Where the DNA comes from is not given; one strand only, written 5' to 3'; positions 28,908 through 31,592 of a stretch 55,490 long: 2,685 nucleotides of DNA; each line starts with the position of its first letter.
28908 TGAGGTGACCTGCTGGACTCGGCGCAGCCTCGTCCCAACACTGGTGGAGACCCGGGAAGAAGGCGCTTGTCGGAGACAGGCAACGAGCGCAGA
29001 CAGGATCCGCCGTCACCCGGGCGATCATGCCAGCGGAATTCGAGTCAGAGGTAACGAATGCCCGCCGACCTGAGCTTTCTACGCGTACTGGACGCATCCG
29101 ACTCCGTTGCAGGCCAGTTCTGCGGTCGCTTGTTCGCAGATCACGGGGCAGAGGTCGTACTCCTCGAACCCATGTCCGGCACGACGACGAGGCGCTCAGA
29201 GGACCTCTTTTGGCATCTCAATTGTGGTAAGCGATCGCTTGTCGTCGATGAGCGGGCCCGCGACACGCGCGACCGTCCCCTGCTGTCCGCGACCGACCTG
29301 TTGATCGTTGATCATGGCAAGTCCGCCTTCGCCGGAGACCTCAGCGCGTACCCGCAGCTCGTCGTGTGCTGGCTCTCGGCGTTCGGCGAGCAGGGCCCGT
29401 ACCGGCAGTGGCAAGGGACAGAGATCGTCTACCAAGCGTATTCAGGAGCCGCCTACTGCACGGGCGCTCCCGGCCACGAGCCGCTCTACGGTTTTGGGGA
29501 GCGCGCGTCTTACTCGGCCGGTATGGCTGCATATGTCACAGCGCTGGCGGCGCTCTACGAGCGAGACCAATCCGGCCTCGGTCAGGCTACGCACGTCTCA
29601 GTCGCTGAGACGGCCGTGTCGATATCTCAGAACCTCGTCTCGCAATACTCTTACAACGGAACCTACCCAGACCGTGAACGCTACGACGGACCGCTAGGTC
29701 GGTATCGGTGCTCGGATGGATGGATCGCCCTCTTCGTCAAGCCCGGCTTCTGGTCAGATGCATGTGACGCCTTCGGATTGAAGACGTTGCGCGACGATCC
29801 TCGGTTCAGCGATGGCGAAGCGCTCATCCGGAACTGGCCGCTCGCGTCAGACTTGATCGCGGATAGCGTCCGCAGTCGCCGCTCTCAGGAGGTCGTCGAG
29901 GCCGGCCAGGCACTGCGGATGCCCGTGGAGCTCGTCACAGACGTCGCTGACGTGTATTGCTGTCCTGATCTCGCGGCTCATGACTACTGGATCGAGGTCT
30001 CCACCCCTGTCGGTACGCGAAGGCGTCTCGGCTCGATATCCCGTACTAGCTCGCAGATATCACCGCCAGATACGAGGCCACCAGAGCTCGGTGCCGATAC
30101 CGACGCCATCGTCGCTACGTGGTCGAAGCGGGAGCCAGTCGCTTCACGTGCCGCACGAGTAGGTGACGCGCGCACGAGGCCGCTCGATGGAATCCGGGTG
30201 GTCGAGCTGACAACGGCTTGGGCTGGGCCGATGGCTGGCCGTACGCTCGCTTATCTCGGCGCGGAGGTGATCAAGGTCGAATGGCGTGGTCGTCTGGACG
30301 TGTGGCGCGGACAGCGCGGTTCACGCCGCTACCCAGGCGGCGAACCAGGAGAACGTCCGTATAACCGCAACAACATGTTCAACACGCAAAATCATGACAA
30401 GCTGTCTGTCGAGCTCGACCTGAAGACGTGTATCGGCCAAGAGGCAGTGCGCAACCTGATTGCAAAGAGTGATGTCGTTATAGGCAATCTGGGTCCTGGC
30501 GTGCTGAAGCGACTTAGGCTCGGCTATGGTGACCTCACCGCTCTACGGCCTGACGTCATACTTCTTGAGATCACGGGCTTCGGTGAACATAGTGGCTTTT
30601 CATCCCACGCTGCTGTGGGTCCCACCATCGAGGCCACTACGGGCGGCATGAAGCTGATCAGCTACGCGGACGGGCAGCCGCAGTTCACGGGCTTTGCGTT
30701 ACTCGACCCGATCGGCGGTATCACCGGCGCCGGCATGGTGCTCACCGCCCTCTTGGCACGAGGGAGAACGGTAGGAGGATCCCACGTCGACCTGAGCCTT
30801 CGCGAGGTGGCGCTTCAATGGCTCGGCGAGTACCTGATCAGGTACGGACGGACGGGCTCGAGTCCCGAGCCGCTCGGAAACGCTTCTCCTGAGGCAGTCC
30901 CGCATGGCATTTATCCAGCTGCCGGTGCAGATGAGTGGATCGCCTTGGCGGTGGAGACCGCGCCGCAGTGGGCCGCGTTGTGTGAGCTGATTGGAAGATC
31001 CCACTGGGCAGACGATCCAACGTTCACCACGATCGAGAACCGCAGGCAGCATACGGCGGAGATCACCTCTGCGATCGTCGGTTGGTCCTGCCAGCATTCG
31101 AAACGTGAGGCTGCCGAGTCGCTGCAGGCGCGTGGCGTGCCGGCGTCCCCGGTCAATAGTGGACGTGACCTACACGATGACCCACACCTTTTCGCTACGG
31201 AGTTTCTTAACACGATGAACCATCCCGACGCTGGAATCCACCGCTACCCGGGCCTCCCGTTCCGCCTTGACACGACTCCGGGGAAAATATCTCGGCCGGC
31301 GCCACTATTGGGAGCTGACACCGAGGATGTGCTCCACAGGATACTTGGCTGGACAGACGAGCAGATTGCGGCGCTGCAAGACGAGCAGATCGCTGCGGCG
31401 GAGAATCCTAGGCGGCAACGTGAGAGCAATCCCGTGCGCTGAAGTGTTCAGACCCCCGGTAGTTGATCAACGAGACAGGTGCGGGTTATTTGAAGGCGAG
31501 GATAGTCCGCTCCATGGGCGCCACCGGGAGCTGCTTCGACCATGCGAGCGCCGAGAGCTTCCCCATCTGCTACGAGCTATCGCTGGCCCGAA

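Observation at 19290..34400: A ~15-kb lower-GC, single-strand catabolic island bracketed by three dead IS elements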

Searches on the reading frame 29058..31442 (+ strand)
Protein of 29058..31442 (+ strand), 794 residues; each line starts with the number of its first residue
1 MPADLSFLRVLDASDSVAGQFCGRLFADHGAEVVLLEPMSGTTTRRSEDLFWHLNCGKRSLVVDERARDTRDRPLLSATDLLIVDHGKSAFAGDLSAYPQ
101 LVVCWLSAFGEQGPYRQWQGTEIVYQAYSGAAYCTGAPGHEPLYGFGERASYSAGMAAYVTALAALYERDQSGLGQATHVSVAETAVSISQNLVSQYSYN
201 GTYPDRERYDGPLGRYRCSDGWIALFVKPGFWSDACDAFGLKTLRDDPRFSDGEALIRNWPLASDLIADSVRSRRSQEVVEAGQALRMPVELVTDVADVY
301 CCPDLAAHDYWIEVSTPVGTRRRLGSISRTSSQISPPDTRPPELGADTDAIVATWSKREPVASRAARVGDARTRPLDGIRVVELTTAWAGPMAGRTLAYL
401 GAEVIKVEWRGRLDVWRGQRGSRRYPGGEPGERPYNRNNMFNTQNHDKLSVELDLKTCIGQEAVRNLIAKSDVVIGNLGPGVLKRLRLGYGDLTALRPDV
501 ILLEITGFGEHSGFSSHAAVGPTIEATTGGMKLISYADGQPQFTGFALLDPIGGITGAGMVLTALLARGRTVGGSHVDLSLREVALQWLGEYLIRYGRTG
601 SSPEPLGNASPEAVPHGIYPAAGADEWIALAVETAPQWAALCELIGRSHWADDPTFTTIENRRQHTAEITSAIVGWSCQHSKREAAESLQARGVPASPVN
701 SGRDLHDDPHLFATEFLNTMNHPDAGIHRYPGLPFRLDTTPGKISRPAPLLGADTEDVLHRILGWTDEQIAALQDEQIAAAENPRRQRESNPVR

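Call 4: search_protein_families(library=pfam, proteins=[window:29058-31442:+])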
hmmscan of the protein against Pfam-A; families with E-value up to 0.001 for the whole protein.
window:29058-31442:+ (794 aa): 1 family
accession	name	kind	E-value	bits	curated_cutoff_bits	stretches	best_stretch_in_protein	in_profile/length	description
PF02515.22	CoA_transf_3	-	1.2e-155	518.6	23.3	2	376-755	1-366/366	CoA-transferase family III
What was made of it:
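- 29058..31442 (+): Two-domain family-III (CaiB/BaiF) CoA-transferase of 794 aa. It has the lowest GC3 in the block (0.69). PF02515, two stretches, E=1e-155 (call 4).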

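Call 11: find_encoding_contigs(protein=window:29058-31442:+, flank=10000, max_places=6)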
Protein window:29058-31442:+ (794 aa): no gene with exactly this product is on record in the collection.

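Call 15: find_homologous_proteins(query=window:29058-31442:+)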
Query window:29058-31442:+ (794 aa): 715 proteins with E <= 0.001 among 8000 candidates; the best 120 are listed.
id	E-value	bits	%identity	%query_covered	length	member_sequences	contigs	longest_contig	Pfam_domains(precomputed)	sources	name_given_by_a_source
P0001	0.0e+0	1836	100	100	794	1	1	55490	PF02515.23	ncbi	-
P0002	4.8e-218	744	49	98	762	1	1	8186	PF02515.23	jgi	jgi:crotonobetainyl-CoA:carnitine CoA-transferase CaiB-like acyl-CoA transferase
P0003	8.7e-214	730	49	97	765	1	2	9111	PF02515.23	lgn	-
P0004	1.9e-213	729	48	99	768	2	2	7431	PF02515.23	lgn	-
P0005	2.8e-212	725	47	97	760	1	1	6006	PF02515.23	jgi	jgi:crotonobetainyl-CoA:carnitine CoA-transferase CaiB-like acyl-CoA transferase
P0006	8.2e-195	668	47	97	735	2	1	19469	PF02515.23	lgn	-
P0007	8.6e-195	667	46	95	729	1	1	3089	PF02515.23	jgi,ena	-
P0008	8.8e-194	664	46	98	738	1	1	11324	PF02515.23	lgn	-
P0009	8.5e-193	661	46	97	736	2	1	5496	PF02515.23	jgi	jgi:crotonobetainyl-CoA:carnitine CoA-transferase CaiB-like acyl-CoA transferase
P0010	9.5e-192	657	46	96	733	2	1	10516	PF02515.23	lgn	-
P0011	4.0e-191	655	45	98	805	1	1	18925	PF02515.23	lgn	-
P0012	6.0e-188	645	45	96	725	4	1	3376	PF02515.23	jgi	-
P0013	3.1e-185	636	45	98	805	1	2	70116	PF02515.23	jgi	jgi:crotonobetainyl-CoA:carnitine CoA-transferase CaiB-like acyl-CoA transferase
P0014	4.0e-184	632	42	98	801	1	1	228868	PF02515.23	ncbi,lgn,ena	-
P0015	1.3e-182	627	43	99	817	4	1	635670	PF02515.23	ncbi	-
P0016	5.2e-182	625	43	98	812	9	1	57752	PF02515.23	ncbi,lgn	ncbi:MAG TPA: CoA transferase [Trebonia sp.]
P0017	2.7e-181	623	43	98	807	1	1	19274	PF02515.23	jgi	jgi:crotonobetainyl-CoA:carnitine CoA-transferase CaiB-like acyl-CoA transferase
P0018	5.9e-181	622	43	97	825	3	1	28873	PF02515.23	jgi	jgi:crotonobetainyl-CoA:carnitine CoA-transferase CaiB-like acyl-CoA transferase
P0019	6.7e-181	622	43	98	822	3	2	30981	PF02515.23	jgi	-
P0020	2.2e-180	620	43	97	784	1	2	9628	PF02515.23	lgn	-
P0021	5.8e-179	615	43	98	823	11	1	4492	PF02515.23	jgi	jgi:crotonobetainyl-CoA:carnitine CoA-transferase CaiB-like acyl-CoA transferase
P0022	2.6e-178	613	43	95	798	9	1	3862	PF02515.23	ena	-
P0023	6.3e-178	612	42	98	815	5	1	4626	PF02515.23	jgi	jgi:crotonobetainyl-CoA:carnitine CoA-transferase CaiB-like acyl-CoA transferase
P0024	1.9e-177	610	43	99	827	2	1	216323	PF02515.23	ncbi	ncbi:MAG: CoA transferase [Trebonia sp.]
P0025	3.0e-177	609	41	97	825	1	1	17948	PF02515.23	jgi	jgi:crotonobetainyl-CoA:carnitine CoA-transferase CaiB-like acyl-CoA transferase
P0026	5.1e-177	609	41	97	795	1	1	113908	PF02515.23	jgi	jgi:crotonobetainyl-CoA:carnitine CoA-transferase CaiB-like acyl-CoA transferase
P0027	5.4e-177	609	42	95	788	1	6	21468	PF02515.23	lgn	-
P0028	6.4e-177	608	41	97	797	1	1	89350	PF02515.23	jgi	jgi:crotonobetainyl-CoA:carnitine CoA-transferase CaiB-like acyl-CoA transferase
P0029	9.2e-177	608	42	98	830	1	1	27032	PF02515.23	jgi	jgi:crotonobetainyl-CoA:carnitine CoA-transferase CaiB-like acyl-CoA transferase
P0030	1.0e-176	608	41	97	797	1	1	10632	PF02515.23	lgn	-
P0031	1.0e-176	608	42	96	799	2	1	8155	PF02515.23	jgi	jgi:crotonobetainyl-CoA:carnitine CoA-transferase CaiB-like acyl-CoA transferase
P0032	4.3e-176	606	42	98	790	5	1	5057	PF02515.23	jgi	jgi:crotonobetainyl-CoA:carnitine CoA-transferase CaiB-like acyl-CoA transferase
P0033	6.0e-176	605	42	97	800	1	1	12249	PF02515.23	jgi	jgi:crotonobetainyl-CoA:carnitine CoA-transferase CaiB-like acyl-CoA transferase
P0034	7.6e-176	605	42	97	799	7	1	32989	PF02515.23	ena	-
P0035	8.3e-176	605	42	97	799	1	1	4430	PF02515.23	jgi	jgi:crotonobetainyl-CoA:carnitine CoA-transferase CaiB-like acyl-CoA transferase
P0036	1.2e-175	604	44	98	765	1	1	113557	PF02515.23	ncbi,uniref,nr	ncbi:CaiB/BaiF CoA-transferase family protein [Amycolatopsis pithecellobii]|uniref:CoA transferase n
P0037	1.5e-175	604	40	96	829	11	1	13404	PF02515.23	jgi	-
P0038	2.1e-175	603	42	97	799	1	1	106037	PF02515.23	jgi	jgi:crotonobetainyl-CoA:carnitine CoA-transferase CaiB-like acyl-CoA transferase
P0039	3.5e-175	603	42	97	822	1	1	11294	PF02515.23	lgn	-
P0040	9.0e-175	601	41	98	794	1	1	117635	PF02515.23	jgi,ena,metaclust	metaclust:\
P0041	1.0e-174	601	41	98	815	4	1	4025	PF02515.23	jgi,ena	-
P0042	1.3e-174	601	41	99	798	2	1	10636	PF02515.23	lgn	-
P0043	2.1e-174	600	42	97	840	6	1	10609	PF02515.23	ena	-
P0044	3.5e-174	599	42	97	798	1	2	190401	PF02515.23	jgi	jgi:crotonobetainyl-CoA:carnitine CoA-transferase CaiB-like acyl-CoA transferase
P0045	5.5e-174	599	41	97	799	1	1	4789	PF02515.23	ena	-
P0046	8.4e-174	598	41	97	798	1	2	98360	PF02515.23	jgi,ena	jgi:crotonobetainyl-CoA:carnitine CoA-transferase CaiB-like acyl-CoA transferase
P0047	1.2e-173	598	41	97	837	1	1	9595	PF02515.23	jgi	jgi:crotonobetainyl-CoA:carnitine CoA-transferase CaiB-like acyl-CoA transferase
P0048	1.5e-173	597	42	98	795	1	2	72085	PF02515.23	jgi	jgi:crotonobetainyl-CoA:carnitine CoA-transferase CaiB-like acyl-CoA transferase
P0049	2.0e-173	597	41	99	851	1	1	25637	PF02515.23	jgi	jgi:crotonobetainyl-CoA:carnitine CoA-transferase CaiB-like acyl-CoA transferase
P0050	2.0e-173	597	41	97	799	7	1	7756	PF02515.23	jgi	jgi:crotonobetainyl-CoA:carnitine CoA-transferase CaiB-like acyl-CoA transferase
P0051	2.3e-173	597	41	98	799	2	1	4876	PF02515.23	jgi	jgi:crotonobetainyl-CoA:carnitine CoA-transferase CaiB-like acyl-CoA transferase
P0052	2.4e-173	597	42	97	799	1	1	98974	PF02515.23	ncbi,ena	-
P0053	3.1e-173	596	42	97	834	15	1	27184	PF02515.23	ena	-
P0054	3.3e-173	596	41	97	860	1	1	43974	PF02515.23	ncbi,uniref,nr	ncbi:CoA transferase [Actinomadura sp. NBRC 104412]|uniref:CaiB/BaiF CoA-transferase family protein 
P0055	3.7e-173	596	42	97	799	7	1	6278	PF02515.23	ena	-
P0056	5.3e-173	595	41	97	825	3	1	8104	PF02515.23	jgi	jgi:crotonobetainyl-CoA:carnitine CoA-transferase CaiB-like acyl-CoA transferase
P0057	5.3e-173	595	42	98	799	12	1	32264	PF02515.23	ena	-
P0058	1.1e-172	594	42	97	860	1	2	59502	PF02515.23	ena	-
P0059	1.3e-172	594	41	98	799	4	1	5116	PF02515.23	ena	-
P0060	1.4e-172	594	42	97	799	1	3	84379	PF02515.23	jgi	jgi:crotonobetainyl-CoA:carnitine CoA-transferase CaiB-like acyl-CoA transferase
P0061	1.7e-172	594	41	97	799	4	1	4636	PF02515.23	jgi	jgi:crotonobetainyl-CoA:carnitine CoA-transferase CaiB-like acyl-CoA transferase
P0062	1.8e-172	594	40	99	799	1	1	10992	PF02515.23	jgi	jgi:crotonobetainyl-CoA:carnitine CoA-transferase CaiB-like acyl-CoA transferase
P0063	2.0e-172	594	41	97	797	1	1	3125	PF02515.23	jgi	jgi:crotonobetainyl-CoA:carnitine CoA-transferase CaiB-like acyl-CoA transferase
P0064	2.9e-172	593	42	97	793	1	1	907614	PF02515.23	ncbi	-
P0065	3.2e-172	593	41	97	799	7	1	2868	PF02515.23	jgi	-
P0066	4.1e-172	592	41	97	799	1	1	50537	PF02515.23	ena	-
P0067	1.2e-171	591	40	98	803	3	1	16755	PF02515.23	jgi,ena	-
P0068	1.2e-171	591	41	97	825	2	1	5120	PF02515.23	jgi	-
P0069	1.2e-171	591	41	97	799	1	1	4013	PF02515.23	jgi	jgi:crotonobetainyl-CoA:carnitine CoA-transferase CaiB-like acyl-CoA transferase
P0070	1.2e-171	591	41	97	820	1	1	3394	PF02515.23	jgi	jgi:crotonobetainyl-CoA:carnitine CoA-transferase CaiB-like acyl-CoA transferase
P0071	1.7e-171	590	41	97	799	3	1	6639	PF02515.23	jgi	jgi:crotonobetainyl-CoA:carnitine CoA-transferase CaiB-like acyl-CoA transferase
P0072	2.1e-171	590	42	98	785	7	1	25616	PF02515.23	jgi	jgi:crotonobetainyl-CoA:carnitine CoA-transferase CaiB-like acyl-CoA transferase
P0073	2.4e-171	590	42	98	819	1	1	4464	PF02515.23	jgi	jgi:crotonobetainyl-CoA:carnitine CoA-transferase CaiB-like acyl-CoA transferase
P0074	2.8e-171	590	40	98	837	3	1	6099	PF02515.23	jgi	jgi:crotonobetainyl-CoA:carnitine CoA-transferase CaiB-like acyl-CoA transferase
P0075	3.1e-171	590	41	97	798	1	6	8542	PF02515.23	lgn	-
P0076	6.6e-171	588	40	97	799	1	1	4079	PF02515.23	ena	-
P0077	7.0e-171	588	41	98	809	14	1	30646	PF02515.23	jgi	jgi:crotonobetainyl-CoA:carnitine CoA-transferase CaiB-like acyl-CoA transferase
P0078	1.1e-170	588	40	97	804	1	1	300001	PF02515.23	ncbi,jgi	ncbi:MAG TPA: CoA transferase [Caulobacteraceae bacterium]|jgi:crotonobetainyl-CoA:carnitine CoA-tra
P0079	1.3e-170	588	40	98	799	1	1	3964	PF02515.23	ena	-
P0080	1.7e-170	587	42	97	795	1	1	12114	PF02515.23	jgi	jgi:crotonobetainyl-CoA:carnitine CoA-transferase CaiB-like acyl-CoA transferase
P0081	7.8e-170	585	47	51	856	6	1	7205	PF02515.23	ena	-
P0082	9.1e-170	585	41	97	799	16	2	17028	PF02515.23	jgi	jgi:crotonobetainyl-CoA:carnitine CoA-transferase CaiB-like acyl-CoA transferase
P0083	1.2e-169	584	41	97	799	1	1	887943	PF02515.23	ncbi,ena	-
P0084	1.3e-169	584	41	98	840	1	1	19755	PF02515.23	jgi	jgi:crotonobetainyl-CoA:carnitine CoA-transferase CaiB-like acyl-CoA transferase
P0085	1.8e-169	584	41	97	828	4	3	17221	PF02515.23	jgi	jgi:crotonobetainyl-CoA:carnitine CoA-transferase CaiB-like acyl-CoA transferase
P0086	1.9e-169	584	42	98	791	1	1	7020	PF02515.23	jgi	jgi:crotonobetainyl-CoA:carnitine CoA-transferase CaiB-like acyl-CoA transferase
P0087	2.4e-169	583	41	99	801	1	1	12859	PF02515.23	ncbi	-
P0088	4.5e-169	582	40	97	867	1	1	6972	PF02515.23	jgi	jgi:crotonobetainyl-CoA:carnitine CoA-transferase CaiB-like acyl-CoA transferase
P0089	6.0e-169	582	41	97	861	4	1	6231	PF02515.23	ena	-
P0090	7.8e-169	582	42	97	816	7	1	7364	PF02515.23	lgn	-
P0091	8.8e-169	581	40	98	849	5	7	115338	PF02515.23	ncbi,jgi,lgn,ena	-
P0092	1.1e-168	581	40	97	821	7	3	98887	PF02515.23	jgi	jgi:crotonobetainyl-CoA:carnitine CoA-transferase CaiB-like acyl-CoA transferase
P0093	1.2e-168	581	41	97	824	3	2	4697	PF02515.23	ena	-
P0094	1.6e-168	581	40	97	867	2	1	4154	PF02515.23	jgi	jgi:crotonobetainyl-CoA:carnitine CoA-transferase CaiB-like acyl-CoA transferase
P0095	2.0e-168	580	41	96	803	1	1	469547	PF02515.23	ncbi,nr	ncbi:MAG: CoA transferase [Rhizobiaceae bacterium]|nr:CoA transferase [Rhizobiaceae bacterium]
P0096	3.3e-168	580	39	98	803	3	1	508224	PF02515.23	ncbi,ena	-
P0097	4.1e-168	579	41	97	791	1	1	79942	PF02515.23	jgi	jgi:crotonobetainyl-CoA:carnitine CoA-transferase CaiB-like acyl-CoA transferase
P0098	5.2e-168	579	40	98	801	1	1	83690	PF02515.23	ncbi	ncbi:CoA transferase [Blastococcus sp. SYSU DS1024]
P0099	7.1e-168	578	41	97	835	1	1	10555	PF02515.23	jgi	jgi:crotonobetainyl-CoA:carnitine CoA-transferase CaiB-like acyl-CoA transferase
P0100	7.5e-168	578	42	96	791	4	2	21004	PF02515.23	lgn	-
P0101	1.1e-167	578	39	98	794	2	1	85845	PF02515.23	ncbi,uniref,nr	ncbi:CaiB/BaiF CoA transferase family protein [Neorhizobium vignae]|uniref:CaiB/BaiF CoA transferase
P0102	1.2e-167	578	41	98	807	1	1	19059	PF02515.23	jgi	jgi:crotonobetainyl-CoA:carnitine CoA-transferase CaiB-like acyl-CoA transferase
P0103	1.3e-167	578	41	99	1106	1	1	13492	PF02515.23,PF12697.14,PF00561.27,PF12146.16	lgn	-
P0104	1.3e-167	578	42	98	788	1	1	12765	PF02515.23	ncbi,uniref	ncbi:CoA transferase [Inquilinus sp.]|uniref:CaiB/BaiF CoA transferase family protein n=1 Tax=Inquil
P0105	1.4e-167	577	41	98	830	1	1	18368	PF02515.23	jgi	jgi:crotonobetainyl-CoA:carnitine CoA-transferase CaiB-like acyl-CoA transferase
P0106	1.5e-167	577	39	96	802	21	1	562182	PF02515.23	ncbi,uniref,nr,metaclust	ncbi:CaiB/BaiF CoA transferase family protein [Neorhizobium galegae]|uniref:Caib/baif family protein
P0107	1.5e-167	577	41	98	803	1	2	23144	PF02515.23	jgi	jgi:crotonobetainyl-CoA:carnitine CoA-transferase CaiB-like acyl-CoA transferase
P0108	1.6e-167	577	40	97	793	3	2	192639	PF02515.23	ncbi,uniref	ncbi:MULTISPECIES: CaiB/BaiF CoA transferase family protein [unclassified Sinorhizobium]|uniref:CaiB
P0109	1.8e-167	577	40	99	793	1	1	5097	PF02515.23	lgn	-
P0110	2.5e-167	577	41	97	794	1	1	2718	PF02515.23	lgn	-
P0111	4.5e-167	576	40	96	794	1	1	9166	PF02515.23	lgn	-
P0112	6.1e-167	575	41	96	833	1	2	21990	PF02515.23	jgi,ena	-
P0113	8.1e-167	575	41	97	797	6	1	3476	PF02515.23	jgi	-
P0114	8.5e-167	575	40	98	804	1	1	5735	PF02515.23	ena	-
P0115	1.1e-166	574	39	97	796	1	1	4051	PF02515.23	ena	-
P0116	1.2e-166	574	40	98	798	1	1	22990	PF02515.23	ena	-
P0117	1.4e-166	574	41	98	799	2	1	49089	PF02515.23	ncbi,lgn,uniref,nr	ncbi:CoA transferase [Alsobacter sp. SYSU M60028]|uniref:CoA transferase n=1 Tax=Alsobacter ponti Ta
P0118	1.7e-166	574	39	98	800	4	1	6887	PF02515.23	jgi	jgi:crotonobetainyl-CoA:carnitine CoA-transferase CaiB-like acyl-CoA transferase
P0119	2.3e-166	573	40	98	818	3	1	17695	PF02515.23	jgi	jgi:crotonobetainyl-CoA:carnitine CoA-transferase CaiB-like acyl-CoA transferase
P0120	2.5e-166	573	41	97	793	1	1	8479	PF02515.23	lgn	-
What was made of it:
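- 29058..31442 (+): Homologues reach 49% at most (call 15).
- The CoA-transferase's named relatives are Actinomycetota (call 15).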

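Call 29: find_related_loci(query=window:29058-31442:+, collection=metagenome_contigs, flank=10000)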
Query window:29058-31442:+ (794 aa) in metagenome_contigs; peptide patterns used: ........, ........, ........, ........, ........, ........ (x = any residue, [..] = any of these).
39 stretches matched a pattern, but none encodes a relative of the query by tblastn (E <= 1e-3).
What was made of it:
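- Tried and rejected: The metagenome scan with the CoA-transferase protein found nothing (call 29).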

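Call 31: find_related_loci(query=A1, collection=metagenome_contigs, flank=10000)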
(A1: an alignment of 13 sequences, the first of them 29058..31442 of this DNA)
Query A1 (794 aa) in metagenome_contigs; peptide patterns used: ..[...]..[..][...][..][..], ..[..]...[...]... (x = any residue, [..] = any of these).
104 stretches matched a pattern; 23 encode a relative of the query (tblastn E <= 1e-3); 23 distinct loci.
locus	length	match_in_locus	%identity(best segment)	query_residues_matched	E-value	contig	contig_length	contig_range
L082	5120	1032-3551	40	5-794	7e-176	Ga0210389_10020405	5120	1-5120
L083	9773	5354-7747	41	2-774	4e-171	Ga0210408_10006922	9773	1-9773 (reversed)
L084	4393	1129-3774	39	5-794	4e-172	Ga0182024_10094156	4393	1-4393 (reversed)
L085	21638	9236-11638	43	5-784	9e-176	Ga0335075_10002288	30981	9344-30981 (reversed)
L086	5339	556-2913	41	5-767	3e-169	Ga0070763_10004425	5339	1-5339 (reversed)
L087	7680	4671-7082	38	5-785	2e-158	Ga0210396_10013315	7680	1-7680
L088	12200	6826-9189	42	5-778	2e-156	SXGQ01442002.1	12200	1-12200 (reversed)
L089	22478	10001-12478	39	2-780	5e-154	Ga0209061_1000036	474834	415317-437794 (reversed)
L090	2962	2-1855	42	175-783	2e-137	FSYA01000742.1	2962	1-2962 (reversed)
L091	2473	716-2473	39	2-562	2e-117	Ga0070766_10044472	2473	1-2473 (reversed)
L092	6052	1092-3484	45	2-774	3e-104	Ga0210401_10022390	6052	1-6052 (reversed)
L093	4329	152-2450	44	5-775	5e-155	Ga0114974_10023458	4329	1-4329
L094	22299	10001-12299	45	5-779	3e-98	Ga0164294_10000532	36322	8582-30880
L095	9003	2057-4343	43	5-779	5e-153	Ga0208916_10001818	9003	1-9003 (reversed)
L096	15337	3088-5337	40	2-759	4e-156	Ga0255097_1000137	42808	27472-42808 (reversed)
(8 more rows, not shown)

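Call 33: find_encoding_contigs(protein=P0006, flank=10000, max_places=2)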
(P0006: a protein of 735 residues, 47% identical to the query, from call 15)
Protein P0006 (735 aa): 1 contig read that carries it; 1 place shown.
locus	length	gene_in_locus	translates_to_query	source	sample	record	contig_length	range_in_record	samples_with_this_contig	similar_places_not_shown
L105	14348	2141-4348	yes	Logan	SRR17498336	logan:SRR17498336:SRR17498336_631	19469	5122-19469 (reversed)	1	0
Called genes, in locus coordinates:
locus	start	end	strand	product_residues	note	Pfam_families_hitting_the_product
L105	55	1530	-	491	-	PF00171:Aldedh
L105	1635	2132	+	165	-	PF01575:MaoC_dehydratas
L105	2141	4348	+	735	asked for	PF02515:CoA_transf_3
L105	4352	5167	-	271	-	PF09339:HTH_IclR, PF01614:IclR_C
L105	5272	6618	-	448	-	PF00171:Aldedh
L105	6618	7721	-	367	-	PF00501:AMP-binding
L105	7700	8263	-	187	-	PF01047:MarR, PF12802:MarR_2, PF13463:HTH_27 (weak)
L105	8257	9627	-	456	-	PF01474:DAHP_synth_2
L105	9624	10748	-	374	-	PF02812:ELFV_dehydrog_N, PF00208:ELFV_dehydrog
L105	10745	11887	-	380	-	PF02771:Acyl-CoA_dh_N, PF02770:Acyl-CoA_dh_M, PF00441:Acyl-CoA_dh_1, PF08028:Acyl-CoA_dh_2, PF22924:ACOX_C_alpha1 (weak)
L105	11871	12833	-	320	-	PF11583:AurF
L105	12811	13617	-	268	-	PF01063:Aminotran_4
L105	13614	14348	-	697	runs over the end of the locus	PF00117:GATase, PF07722:Peptidase_C26, PF04715:, PF00425:Chorismate_bind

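Call 34: find_encoding_contigs(protein=P0002, flank=10000, max_places=2)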
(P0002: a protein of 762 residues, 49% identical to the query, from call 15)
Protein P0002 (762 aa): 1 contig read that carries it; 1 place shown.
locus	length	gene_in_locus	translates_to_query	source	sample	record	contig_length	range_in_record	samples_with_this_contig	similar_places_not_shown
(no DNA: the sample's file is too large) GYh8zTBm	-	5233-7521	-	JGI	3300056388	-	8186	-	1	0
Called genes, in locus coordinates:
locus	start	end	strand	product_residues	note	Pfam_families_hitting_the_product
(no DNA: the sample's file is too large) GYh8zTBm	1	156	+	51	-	?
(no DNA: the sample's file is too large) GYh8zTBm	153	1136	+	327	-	PF02653:BPD_transp_2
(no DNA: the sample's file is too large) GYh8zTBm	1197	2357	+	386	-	PF13433:Peripla_BP_5, PF13458:Peripla_BP_6, PF01094:ANF_receptor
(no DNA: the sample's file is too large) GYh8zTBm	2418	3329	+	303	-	PF00296:Bac_luciferase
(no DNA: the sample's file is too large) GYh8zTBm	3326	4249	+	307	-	PF04909:Amidohydro_2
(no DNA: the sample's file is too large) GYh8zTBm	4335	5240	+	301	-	PF01575:MaoC_dehydratas (weak)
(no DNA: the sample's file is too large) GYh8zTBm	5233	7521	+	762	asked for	PF02515:CoA_transf_3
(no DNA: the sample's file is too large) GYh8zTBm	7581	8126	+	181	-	PF01613:Flavin_Reduct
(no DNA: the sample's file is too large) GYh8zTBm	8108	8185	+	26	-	?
